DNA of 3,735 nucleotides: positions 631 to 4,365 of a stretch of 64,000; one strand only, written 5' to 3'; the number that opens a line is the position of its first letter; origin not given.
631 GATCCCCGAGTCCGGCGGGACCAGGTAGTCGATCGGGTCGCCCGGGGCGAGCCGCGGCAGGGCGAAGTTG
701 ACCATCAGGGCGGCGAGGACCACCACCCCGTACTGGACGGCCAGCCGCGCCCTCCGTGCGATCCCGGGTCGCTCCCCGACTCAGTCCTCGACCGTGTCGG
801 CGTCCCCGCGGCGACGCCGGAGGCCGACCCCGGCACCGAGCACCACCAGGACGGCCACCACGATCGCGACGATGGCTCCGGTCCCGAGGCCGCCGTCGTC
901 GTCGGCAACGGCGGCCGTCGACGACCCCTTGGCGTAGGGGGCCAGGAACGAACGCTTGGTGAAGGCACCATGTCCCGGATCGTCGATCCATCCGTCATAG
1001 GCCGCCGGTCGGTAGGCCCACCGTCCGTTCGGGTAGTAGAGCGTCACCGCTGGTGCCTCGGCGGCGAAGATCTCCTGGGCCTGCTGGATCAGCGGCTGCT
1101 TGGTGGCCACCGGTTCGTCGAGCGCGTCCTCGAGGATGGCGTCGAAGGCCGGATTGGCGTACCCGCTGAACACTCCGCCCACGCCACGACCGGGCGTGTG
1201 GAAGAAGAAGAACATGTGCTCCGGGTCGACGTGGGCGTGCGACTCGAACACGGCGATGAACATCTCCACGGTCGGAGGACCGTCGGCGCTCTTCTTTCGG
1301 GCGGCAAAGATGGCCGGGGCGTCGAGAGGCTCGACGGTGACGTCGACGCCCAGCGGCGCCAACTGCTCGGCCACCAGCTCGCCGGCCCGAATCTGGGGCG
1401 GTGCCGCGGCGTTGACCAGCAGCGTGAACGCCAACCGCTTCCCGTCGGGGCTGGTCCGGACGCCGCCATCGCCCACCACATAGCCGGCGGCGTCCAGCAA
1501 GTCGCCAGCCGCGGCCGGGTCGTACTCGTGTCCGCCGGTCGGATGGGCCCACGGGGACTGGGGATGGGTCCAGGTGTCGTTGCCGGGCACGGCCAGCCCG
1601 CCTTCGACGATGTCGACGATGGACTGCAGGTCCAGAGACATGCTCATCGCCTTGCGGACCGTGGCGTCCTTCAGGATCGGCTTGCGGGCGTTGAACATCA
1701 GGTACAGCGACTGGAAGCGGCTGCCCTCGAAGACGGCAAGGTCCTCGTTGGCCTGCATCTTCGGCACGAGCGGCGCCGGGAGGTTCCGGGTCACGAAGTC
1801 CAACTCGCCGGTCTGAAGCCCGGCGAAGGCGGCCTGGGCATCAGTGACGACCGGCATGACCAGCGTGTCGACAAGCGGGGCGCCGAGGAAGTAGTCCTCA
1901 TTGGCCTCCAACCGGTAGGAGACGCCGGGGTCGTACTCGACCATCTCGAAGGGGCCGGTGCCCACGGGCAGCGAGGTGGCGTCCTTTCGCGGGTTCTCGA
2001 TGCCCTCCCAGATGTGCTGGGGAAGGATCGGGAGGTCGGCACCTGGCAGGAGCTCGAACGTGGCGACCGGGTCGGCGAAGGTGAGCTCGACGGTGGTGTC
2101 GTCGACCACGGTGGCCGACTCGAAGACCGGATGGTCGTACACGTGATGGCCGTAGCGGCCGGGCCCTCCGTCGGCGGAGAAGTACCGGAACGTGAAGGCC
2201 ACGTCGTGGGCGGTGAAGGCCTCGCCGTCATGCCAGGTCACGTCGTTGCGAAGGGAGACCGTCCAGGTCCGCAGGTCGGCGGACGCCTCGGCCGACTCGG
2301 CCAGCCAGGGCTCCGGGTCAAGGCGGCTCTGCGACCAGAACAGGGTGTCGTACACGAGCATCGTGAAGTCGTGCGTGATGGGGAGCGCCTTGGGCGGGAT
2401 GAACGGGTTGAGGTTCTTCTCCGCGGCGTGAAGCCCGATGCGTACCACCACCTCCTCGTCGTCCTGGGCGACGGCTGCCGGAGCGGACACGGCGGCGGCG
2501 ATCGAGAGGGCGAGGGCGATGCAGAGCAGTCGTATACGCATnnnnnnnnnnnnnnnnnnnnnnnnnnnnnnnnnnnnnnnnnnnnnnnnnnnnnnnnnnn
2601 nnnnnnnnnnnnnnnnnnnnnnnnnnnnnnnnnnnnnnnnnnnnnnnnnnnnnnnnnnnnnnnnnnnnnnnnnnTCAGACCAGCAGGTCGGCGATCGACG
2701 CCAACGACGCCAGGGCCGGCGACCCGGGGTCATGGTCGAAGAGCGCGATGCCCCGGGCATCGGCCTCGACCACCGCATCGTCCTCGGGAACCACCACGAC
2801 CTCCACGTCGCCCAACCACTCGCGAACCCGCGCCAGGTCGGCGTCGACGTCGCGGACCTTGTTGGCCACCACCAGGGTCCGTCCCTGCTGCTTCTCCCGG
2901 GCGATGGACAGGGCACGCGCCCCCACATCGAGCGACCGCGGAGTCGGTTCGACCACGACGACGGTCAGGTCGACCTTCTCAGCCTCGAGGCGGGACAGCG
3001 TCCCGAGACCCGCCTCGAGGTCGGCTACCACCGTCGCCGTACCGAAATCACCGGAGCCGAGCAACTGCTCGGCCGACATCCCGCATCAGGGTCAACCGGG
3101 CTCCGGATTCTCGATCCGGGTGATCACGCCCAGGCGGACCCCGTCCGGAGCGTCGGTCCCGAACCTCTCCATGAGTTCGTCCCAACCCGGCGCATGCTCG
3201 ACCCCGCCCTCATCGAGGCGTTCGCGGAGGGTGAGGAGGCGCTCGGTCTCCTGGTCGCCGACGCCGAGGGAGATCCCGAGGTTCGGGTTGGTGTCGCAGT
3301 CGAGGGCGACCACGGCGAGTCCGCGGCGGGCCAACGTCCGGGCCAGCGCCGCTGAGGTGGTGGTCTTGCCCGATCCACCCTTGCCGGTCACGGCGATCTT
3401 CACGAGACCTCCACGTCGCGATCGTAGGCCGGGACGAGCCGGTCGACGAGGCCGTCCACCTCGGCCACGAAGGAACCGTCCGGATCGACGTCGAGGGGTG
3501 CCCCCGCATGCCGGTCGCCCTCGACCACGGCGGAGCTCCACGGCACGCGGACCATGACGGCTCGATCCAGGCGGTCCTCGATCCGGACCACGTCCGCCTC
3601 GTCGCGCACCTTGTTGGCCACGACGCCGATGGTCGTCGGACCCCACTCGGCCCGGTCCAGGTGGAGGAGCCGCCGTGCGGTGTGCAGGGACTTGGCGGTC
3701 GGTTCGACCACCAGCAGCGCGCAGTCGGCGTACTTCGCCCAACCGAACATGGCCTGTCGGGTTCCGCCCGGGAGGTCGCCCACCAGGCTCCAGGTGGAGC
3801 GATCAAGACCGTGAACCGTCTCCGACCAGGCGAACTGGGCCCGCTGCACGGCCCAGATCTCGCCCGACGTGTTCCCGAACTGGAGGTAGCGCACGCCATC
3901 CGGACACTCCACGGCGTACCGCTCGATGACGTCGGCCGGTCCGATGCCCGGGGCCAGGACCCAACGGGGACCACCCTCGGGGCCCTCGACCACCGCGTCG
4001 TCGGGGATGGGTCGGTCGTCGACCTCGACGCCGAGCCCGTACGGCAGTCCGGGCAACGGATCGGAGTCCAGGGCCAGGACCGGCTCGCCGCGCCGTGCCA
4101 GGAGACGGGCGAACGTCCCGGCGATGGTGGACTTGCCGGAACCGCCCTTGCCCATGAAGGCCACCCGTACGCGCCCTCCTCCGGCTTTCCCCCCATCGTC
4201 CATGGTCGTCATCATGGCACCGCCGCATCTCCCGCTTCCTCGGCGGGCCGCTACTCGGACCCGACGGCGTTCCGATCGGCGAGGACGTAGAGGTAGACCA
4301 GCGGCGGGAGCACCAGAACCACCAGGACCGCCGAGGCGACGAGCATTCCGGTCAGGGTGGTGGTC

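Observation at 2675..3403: CooC-type ATPase with its C-x-C metal site encoded as TGA-CCC-TGA plus a SECIS-like hairpin: candidate U-x-U selenoprotein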

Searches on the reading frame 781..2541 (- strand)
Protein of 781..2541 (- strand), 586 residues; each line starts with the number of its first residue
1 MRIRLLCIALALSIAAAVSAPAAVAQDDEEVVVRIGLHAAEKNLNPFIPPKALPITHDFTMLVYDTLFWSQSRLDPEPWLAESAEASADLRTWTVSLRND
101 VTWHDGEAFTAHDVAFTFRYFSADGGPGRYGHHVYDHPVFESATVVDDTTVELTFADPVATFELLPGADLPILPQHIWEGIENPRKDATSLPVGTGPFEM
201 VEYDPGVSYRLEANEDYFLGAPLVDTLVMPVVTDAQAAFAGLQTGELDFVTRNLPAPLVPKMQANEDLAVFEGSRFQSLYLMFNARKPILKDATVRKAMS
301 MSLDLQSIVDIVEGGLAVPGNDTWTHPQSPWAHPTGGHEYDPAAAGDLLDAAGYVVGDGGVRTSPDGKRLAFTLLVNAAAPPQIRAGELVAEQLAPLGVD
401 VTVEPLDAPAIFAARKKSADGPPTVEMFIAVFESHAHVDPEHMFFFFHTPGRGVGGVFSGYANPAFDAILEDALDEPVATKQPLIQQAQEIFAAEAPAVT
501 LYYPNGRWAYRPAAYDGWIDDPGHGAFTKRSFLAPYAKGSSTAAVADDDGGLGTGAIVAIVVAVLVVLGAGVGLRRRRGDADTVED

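Call 84: search_protein_families(library=pfam, proteins=[window:781-2541:-], max_evalue=0.00001)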
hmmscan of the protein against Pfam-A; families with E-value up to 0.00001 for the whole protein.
window:781-2541:- (586 aa): 1 family
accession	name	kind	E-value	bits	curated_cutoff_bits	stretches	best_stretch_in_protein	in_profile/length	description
PF00496.27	SBP_bac_5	-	5.8e-82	276.2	32.4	1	76-416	2-334/368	Bacterial extracellular solute-binding proteins, family 5 Middle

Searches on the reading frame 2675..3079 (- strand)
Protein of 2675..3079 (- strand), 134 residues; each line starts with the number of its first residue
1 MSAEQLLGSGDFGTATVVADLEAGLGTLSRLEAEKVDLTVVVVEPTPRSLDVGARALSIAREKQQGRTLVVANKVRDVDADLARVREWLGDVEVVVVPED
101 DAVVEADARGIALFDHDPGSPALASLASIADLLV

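Call 36: list_cluster_members(proteins=[window:2675-3079:-, window:3400-4215:-])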
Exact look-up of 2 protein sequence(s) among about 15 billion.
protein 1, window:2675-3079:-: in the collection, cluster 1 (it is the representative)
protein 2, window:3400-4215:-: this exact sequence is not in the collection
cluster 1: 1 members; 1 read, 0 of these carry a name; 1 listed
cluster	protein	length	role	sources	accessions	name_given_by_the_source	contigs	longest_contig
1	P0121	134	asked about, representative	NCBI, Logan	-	-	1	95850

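Call 37: find_encoding_contigs(protein=window:2675-3079:-, flank=10000, max_places=3)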
Protein window:2675-3079:- (134 aa): no gene with exactly this product is on record in the collection.

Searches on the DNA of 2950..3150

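Call 62: search_rna_families(source=window, start=2950, end=3150, threshold=evalue, max_evalue=10)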
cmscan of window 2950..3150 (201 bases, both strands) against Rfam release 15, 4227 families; matches with E-value up to 10: 14.
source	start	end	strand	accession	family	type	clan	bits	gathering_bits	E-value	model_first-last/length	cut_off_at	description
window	3045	3133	-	RF02651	SorY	Gene; sRNA;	-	21.5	111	0.017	1-83/83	no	Singlet oxygen resistance RNA Y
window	2983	3020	-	RF00678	mir-140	Gene; miRNA;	-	18.2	70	0.073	22-59/79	no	mir-140 microRNA precursor family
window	2971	3023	-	RF03934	mir-m107-1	Gene; miRNA;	-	17.7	83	0.62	1-65/65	no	mir-m107-1 microRNA precursor family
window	2983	3037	-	RF01297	sR40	Gene; snRNA; snoRNA; CD-box;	-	17.5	50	0.19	1-61/61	no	Small nucleolar RNA sR40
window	2977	3024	+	RF03910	mir-H5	Gene; miRNA;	-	16.6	90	5.8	1-80/80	no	mir-H5 microRNA precursor family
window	2951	3020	+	RF01297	sR40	Gene; snRNA; snoRNA; CD-box;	-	16.4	50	0.35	1-61/61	no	Small nucleolar RNA sR40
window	2950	3025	-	RF01059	mir-598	Gene; miRNA;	-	16.3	69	0.67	1-75/80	3'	mir-598 microRNA precursor family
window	2976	3026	-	RF00848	mir-61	Gene; miRNA;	-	15.8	77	1.6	1-85/85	no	mir-61 microRNA precursor family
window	2976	3026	+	RF00848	mir-61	Gene; miRNA;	-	15.2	77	2.2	1-85/85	no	mir-61 microRNA precursor family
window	2984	3019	+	RF03170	c-di-GMP-II-GCG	Cis-reg; riboswitch;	CL00127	15.2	47.9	3.7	1-85/85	no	c-di-GMP-II-GCG riboswitch aptamer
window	2983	3020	+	RF03934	mir-m107-1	Gene; miRNA;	-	13.2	83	8.3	10-56/65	no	mir-m107-1 microRNA precursor family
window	3056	3073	+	RF02651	SorY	Gene; sRNA;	-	12.8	111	2.4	57-74/83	no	Singlet oxygen resistance RNA Y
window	2979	3024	-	RF04261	MIR1861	Gene; miRNA;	-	12.4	88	9.3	13-98/110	no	MIR1861 microRNA precursor family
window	3062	3117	-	RF01138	sR23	Gene; snRNA; snoRNA; CD-box;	-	8.5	45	7.1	1-54/54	no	Small nucleolar RNA sR23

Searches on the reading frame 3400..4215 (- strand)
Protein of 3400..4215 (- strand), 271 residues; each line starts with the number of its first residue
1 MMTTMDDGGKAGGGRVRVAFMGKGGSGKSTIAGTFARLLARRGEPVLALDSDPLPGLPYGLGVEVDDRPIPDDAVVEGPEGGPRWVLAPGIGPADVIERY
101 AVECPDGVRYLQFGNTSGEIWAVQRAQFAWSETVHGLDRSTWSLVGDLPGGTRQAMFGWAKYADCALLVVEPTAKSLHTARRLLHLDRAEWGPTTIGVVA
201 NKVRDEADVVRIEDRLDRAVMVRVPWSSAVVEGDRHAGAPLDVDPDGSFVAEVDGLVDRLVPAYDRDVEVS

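Call 6: search_protein_families(library=pfam, proteins=[window:3400-4215:-], max_evalue=0.01)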
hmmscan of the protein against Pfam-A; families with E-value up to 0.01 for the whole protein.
window:3400-4215:- (271 aa): 8 families
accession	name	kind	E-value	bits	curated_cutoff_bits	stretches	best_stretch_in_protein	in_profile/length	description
PF01656.29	CbiA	-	2.6e-13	50.4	25.4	1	21-232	5-117/125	CobQ/CobB/MinD/ParA nucleotide binding domain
PF10609.15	ParA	-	3e-05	24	27.1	1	21-52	10-41/246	NUBPL iron-transfer P-loop NTPase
PF13614.12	AAA_31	-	4.2e-05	24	27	1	22-65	9-52/177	AAA domain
PF00142.24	Fer4_NifH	-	6.3e-05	23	25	1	17-53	2-38/271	4Fe-4S iron sulfur cluster binding proteins, NifH/frxC family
PF02374.21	ArsA_ATPase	-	9.6e-05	22.2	24.3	1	18-57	4-43/305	Anion-transporting ATPase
PF06564.18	CBP_BcsQ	-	0.0004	20.4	21.3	0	100-176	71-151/234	Cellulose biosynthesis protein BcsQ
PF01583.26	APS_kinase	-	0.0011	19.5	21.1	1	18-68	5-56/152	Adenylylsulphate kinase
PF03308.22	MeaB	-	0.0027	17.2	23.1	0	13-53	31-71/273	Methylmalonyl Co-A mutase-associated GTPase MeaB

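Call 7: search_protein_families(library=ncbifam, proteins=[window:3400-4215:-], max_evalue=0.01)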
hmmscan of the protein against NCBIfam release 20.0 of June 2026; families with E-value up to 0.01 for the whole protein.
window:3400-4215:- (271 aa): 24 families
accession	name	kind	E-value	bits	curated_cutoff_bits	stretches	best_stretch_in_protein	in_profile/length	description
TIGR03371.1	cellulose_yhjQ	equivalog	1.6e-10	40.9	157.85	1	23-67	10-54/246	cellulose biosynthesis protein BcsQ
TIGR01969.1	minD_arch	subfamily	2.8e-09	36.5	201.75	2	21-52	7-38/251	cell division ATPase MinD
NF041546.1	ParA_partition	equivalog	3.4e-08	33.3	180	1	22-53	7-38/203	ParA family partition ATPase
TIGR03815.1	CpaE_hom_Actino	equivalog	2.8e-06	26.7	154.45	1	20-239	117-320/340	septum site-determining protein Ssd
TIGR01968.1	minD_bact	equivalog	6.1e-06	25.8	212.9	0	16-52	3-39/261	septum site-determining protein MinD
TIGR01281.1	DPOR_bchL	equivalog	1.4e-05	24.6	345.15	1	18-53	3-38/268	ferredoxin:protochlorophyllide reductase (ATP-dependent) iron-sulfur ATP-binding protein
NF050088.1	Get3_fold_NosAFP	equivalog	3e-05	23.1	325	1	18-69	5-56/364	Get3/ArsA fold putative tail anchor-mediating ATPase NosAFP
NF041417.1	ArsA_halo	exception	4.7e-05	22.3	800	1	19-69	337-387/617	arsenical pump-driving ATPase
TIGR04291.1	arsen_driv_ArsA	equivalog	0.00032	19.5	650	1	18-54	323-359/565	arsenical pump-driving ATPase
NF010461.0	PRK13886.1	subfamily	0.00075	18.9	360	1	16-54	4-42/241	conjugal transfer protein TraL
NF033200.1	F430_CfbC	exception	0.00082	18.8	402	0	17-53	2-38/260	Ni-sirohydrochlorin a,c-diamide reductive cyclase ATP-dependent reductase subunit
TIGR03453.1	partition_RepA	equivalog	0.00099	18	348.45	1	23-57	113-147/387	plasmid partitioning protein RepA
NF003013.0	PRK03846.1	subfamily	0.001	18.8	163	1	17-68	30-82/202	adenylyl-sulfate kinase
NF047398.1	AAA_KGGVGR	domain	0.0012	19.2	90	1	18-52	5-40/190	KGGVGR-motif variant AAA ATPase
NF041136.1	MrpORP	equivalog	0.0014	18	450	1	20-52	11-43/365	iron-sulfur cluster carrier protein MrpORP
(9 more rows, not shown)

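Call 35: find_encoding_contigs(protein=window:3400-4215:-, flank=3000, max_places=3)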
Protein window:3400-4215:- (271 aa): no gene with exactly this product is on record in the collection.
